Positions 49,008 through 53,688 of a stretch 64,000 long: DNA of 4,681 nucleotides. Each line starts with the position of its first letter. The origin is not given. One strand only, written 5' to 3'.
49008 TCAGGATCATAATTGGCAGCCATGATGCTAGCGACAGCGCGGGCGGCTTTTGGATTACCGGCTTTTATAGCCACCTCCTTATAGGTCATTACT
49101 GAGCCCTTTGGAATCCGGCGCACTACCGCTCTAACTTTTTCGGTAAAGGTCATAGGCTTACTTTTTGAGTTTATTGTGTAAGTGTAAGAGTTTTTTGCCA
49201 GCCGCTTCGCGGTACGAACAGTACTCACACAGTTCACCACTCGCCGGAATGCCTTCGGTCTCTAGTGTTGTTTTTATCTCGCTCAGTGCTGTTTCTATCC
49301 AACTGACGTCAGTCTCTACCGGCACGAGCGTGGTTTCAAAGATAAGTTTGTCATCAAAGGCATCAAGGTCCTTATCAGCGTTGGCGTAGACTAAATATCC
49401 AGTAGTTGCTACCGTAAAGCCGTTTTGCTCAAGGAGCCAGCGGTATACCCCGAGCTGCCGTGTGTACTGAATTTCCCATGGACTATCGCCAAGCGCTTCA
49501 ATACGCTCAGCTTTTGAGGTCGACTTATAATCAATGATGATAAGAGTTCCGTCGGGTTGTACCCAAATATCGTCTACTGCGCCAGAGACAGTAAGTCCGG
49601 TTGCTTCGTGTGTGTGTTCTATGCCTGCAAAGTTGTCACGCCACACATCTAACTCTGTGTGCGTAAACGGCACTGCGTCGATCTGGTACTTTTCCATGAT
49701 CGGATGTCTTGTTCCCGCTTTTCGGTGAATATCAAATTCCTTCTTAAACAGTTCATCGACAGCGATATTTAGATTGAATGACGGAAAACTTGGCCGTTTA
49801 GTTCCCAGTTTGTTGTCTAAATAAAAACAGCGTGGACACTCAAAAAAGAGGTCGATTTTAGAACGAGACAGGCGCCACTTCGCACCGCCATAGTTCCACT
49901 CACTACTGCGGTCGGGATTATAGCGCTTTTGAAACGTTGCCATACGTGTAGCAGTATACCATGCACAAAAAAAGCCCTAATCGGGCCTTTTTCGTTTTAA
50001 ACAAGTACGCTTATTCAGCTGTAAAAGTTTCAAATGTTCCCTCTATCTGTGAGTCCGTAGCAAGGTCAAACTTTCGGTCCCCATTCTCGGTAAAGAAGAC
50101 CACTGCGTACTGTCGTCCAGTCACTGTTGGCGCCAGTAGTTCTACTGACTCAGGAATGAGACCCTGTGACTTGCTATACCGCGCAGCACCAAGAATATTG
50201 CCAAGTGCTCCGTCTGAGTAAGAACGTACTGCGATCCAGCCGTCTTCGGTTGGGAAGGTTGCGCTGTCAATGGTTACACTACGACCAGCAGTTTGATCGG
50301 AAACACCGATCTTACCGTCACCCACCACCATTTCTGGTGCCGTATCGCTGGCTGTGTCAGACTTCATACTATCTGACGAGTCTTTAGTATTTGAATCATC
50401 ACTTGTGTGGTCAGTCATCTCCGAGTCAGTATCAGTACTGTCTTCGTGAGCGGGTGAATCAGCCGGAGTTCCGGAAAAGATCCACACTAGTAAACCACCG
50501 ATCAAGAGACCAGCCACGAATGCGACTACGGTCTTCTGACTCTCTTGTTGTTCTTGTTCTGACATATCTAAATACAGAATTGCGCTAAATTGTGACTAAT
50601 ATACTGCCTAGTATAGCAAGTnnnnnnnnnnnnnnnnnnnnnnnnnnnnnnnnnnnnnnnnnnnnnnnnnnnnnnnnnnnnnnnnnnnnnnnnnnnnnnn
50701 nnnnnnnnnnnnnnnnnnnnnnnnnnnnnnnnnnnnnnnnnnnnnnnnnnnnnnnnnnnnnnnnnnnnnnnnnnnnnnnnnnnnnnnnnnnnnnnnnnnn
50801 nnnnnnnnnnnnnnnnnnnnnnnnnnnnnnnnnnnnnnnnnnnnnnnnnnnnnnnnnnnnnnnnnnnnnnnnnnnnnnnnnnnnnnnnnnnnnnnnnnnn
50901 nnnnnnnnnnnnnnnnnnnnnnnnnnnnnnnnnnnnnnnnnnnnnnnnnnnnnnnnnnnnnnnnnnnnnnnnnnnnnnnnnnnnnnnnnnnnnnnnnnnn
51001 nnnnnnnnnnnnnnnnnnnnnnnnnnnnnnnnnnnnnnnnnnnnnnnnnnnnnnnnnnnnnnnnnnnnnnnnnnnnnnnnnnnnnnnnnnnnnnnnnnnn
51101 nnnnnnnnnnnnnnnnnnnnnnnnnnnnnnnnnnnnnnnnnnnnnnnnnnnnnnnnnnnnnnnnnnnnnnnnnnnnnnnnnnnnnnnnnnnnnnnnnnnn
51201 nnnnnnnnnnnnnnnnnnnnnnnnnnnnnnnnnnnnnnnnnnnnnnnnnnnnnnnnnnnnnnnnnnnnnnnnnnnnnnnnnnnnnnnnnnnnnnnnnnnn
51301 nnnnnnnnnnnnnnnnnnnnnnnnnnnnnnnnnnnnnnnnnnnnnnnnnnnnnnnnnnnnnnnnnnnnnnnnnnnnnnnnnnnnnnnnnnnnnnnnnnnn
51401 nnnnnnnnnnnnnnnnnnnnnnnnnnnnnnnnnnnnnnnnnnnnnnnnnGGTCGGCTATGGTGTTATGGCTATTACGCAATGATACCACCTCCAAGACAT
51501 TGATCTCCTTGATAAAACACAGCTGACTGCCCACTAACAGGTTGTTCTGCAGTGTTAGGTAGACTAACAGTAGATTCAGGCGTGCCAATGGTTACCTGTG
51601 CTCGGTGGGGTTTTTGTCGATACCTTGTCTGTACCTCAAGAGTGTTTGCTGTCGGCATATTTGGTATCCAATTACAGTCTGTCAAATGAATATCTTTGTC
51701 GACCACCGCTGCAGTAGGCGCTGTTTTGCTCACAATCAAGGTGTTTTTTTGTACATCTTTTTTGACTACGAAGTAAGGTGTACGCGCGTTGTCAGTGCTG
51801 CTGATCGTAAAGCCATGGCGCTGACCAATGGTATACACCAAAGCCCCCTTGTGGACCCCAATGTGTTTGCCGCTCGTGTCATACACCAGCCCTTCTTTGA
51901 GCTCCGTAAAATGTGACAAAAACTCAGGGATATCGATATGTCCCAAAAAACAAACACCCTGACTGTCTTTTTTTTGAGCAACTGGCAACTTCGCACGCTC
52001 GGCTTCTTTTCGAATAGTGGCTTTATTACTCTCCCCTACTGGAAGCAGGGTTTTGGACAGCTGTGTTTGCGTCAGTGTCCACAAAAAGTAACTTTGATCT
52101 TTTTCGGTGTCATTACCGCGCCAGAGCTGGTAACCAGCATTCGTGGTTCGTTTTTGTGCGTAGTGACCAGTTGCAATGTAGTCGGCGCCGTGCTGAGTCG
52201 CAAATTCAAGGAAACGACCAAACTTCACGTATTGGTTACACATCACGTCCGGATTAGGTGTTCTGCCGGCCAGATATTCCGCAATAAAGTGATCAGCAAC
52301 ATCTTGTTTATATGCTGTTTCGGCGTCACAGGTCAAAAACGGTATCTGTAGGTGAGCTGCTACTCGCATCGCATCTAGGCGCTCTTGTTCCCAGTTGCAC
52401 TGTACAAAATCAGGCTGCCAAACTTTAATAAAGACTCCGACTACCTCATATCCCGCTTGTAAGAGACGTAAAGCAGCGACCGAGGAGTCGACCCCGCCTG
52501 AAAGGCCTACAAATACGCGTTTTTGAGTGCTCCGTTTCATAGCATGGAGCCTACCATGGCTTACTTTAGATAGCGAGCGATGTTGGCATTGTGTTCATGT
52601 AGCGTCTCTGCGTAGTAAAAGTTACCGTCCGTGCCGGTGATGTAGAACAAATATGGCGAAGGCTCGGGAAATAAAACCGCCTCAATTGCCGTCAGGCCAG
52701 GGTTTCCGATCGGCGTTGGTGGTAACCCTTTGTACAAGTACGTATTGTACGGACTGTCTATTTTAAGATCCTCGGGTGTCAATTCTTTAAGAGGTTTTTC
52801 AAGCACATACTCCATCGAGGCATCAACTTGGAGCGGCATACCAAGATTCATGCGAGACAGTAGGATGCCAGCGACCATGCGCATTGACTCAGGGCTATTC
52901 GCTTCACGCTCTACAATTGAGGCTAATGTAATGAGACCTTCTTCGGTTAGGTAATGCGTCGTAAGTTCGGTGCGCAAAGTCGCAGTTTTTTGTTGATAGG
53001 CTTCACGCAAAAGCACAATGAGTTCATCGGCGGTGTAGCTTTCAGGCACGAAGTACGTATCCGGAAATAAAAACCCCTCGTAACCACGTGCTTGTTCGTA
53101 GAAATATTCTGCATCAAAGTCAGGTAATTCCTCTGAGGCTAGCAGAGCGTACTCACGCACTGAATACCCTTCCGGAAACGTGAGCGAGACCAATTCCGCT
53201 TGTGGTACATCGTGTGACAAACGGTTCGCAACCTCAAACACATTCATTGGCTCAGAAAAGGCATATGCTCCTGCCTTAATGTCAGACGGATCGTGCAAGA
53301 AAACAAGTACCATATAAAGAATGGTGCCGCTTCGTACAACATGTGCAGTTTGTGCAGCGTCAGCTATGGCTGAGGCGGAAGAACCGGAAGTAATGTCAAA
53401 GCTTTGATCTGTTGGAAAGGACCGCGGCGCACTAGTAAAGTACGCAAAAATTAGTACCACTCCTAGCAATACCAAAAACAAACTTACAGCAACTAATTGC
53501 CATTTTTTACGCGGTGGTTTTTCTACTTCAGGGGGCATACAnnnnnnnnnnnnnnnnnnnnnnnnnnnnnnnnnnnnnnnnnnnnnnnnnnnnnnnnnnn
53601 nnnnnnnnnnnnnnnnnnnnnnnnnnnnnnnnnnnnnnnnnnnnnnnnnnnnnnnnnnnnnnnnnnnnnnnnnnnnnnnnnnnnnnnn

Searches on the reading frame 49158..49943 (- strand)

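Call 102: search_protein_families(library=pfam, max_evalue=0.00001, proteins=[window:49158-49943:-])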
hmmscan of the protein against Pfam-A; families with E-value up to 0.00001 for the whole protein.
window:49158-49943:- (261 aa): 1 family
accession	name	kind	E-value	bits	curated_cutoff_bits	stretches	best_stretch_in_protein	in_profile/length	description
PF12705.13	PDDEXK_1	-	1.2e-15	58.6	22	1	104-246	120-244/247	PD-(D/E)XK nuclease superfamily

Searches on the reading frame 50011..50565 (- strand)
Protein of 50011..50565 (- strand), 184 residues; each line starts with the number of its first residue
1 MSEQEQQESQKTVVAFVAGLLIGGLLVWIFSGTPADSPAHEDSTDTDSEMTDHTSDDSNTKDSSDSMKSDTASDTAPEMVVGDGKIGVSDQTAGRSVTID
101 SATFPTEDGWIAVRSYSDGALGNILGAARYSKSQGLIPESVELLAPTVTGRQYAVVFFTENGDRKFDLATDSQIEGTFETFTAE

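Call 102: search_protein_families(library=pfam, max_evalue=0.00001, proteins=[window:50011-50565:-])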
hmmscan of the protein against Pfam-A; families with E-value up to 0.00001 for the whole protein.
window:50011-50565:- (184 aa): 1 family
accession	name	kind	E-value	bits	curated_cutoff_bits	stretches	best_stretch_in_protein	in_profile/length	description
PF23951.1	DUF7282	-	7.3e-07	29.8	27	1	86-171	3-90/112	Domain of unknown function (DUF7282)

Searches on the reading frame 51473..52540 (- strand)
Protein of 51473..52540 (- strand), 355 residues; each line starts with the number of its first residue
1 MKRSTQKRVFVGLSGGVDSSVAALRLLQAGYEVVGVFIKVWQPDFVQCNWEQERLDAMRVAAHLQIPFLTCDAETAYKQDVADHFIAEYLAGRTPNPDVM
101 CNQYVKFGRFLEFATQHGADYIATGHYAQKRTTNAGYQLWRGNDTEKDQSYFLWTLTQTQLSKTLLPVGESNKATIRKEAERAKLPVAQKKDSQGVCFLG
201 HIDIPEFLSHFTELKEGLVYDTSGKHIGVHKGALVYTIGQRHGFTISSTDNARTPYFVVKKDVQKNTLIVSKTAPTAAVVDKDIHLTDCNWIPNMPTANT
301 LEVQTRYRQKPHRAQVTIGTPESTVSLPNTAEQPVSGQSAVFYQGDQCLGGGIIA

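Call 103: search_protein_families(library=pfam, max_evalue=0.00001, proteins=[window:51473-52540:-])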
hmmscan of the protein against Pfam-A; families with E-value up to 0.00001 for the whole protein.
window:51473-52540:- (355 aa): 3 families
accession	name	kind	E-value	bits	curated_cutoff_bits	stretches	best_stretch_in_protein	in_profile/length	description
PF03054.22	tRNA_Me_trans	-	1.4e-70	237.5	20.6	1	7-200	1-201/202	tRNA methyl transferase HUP domain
PF20259.3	tRNA_Me_trans_M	-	3.9e-18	65.2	27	1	206-272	2-66/66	tRNA methyl transferase PRC-barrel domain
PF20258.4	tRNA_Me_trans_C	-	3.2e-13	50.2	20.6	1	283-354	3-77/77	Aminomethyltransferase beta-barrel domain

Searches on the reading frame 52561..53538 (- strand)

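Call 103: search_protein_families(library=pfam, max_evalue=0.00001, proteins=[window:52561-53538:-])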
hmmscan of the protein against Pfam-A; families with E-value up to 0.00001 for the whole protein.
window:52561-53538:- (325 aa): 1 family
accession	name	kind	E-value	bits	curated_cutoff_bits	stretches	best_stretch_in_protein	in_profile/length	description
PF02618.21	YceG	-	2.5e-71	240.8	32.4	1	47-321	1-274/275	YceG-like family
